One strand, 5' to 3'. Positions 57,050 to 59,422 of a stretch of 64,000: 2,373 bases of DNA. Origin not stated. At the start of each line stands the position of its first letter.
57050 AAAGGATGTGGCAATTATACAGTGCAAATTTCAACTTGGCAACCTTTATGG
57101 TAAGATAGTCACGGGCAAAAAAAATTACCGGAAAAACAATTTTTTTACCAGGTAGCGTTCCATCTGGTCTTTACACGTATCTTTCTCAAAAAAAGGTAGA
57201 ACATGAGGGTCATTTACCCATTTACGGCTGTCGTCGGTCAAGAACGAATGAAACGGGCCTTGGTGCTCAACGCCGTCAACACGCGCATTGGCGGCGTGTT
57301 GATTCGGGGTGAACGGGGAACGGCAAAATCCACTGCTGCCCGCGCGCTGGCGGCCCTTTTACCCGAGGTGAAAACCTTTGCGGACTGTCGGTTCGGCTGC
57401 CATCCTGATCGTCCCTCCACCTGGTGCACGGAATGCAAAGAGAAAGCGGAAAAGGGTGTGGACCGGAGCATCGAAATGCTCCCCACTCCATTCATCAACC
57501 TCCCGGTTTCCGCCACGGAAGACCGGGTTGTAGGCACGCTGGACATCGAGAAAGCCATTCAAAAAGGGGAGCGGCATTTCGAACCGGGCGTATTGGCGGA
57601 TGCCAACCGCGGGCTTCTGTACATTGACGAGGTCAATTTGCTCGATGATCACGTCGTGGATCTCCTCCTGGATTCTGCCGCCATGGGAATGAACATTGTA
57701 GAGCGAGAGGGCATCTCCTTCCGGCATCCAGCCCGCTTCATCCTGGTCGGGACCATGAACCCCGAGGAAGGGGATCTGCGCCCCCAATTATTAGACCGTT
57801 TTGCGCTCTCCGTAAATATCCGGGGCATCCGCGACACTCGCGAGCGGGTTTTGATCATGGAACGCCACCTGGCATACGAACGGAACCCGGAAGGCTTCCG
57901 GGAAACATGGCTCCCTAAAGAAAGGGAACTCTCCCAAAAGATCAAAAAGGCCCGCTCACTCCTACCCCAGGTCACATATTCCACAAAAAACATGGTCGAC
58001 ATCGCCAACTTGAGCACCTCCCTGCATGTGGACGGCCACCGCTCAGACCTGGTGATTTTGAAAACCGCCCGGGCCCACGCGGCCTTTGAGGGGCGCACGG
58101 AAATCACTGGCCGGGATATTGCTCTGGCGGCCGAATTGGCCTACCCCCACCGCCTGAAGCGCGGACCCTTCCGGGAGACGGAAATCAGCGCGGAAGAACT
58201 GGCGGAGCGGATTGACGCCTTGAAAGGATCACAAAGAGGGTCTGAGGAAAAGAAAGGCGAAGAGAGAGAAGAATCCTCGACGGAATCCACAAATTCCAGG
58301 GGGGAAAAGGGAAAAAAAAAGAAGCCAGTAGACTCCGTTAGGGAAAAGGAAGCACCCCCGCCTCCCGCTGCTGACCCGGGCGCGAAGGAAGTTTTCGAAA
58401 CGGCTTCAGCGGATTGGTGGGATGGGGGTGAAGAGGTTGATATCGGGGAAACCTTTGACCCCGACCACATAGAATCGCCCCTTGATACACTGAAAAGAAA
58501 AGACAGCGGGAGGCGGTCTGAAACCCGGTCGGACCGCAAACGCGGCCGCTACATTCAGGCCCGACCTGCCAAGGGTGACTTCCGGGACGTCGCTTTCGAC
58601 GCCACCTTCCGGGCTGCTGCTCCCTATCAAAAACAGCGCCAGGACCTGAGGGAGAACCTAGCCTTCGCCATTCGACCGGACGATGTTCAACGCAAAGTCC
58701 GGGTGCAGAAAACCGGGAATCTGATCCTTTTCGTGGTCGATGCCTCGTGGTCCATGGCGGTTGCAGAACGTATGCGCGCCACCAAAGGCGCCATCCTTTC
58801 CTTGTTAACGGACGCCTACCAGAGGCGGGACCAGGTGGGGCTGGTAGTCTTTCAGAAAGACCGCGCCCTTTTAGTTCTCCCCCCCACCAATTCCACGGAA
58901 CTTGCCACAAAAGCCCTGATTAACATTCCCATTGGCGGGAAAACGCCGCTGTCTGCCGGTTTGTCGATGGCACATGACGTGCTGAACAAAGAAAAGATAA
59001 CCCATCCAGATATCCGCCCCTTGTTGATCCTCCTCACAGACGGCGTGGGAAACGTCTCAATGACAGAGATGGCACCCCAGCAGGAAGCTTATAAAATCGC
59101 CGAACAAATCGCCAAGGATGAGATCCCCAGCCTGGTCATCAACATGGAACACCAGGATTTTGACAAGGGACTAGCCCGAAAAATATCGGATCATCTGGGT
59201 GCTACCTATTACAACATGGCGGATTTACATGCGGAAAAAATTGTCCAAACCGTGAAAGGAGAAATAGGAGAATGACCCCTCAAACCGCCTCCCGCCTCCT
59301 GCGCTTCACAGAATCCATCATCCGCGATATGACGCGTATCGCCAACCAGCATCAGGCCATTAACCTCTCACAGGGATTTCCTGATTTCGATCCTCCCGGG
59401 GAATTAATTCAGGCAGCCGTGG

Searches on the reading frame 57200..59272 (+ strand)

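Call 75: search_protein_families(library=pfam, proteins=[window:57200-59272:+], max_evalue=1e-8)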
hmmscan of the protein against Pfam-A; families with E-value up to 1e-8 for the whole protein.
window:57200-59272:+ (691 aa): 4 families
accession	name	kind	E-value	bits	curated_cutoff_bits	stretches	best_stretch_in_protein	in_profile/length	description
PF17863.7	AAA_lid_2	-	2.9e-16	59.4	22.7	1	268-334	4-71/74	AAA lid domain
PF13519.12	VWA_2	-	2.2e-13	51.2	27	1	509-615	1-106/107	von Willebrand factor type A domain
PF01078.27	Mg_chelatase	-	8.4e-13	48.6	20.3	0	119-189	89-159/207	Magnesium chelatase, subunit ChlI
PF00092.34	VWA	-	1.6e-09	38.6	23.8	1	509-677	2-166/174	von Willebrand factor type A domain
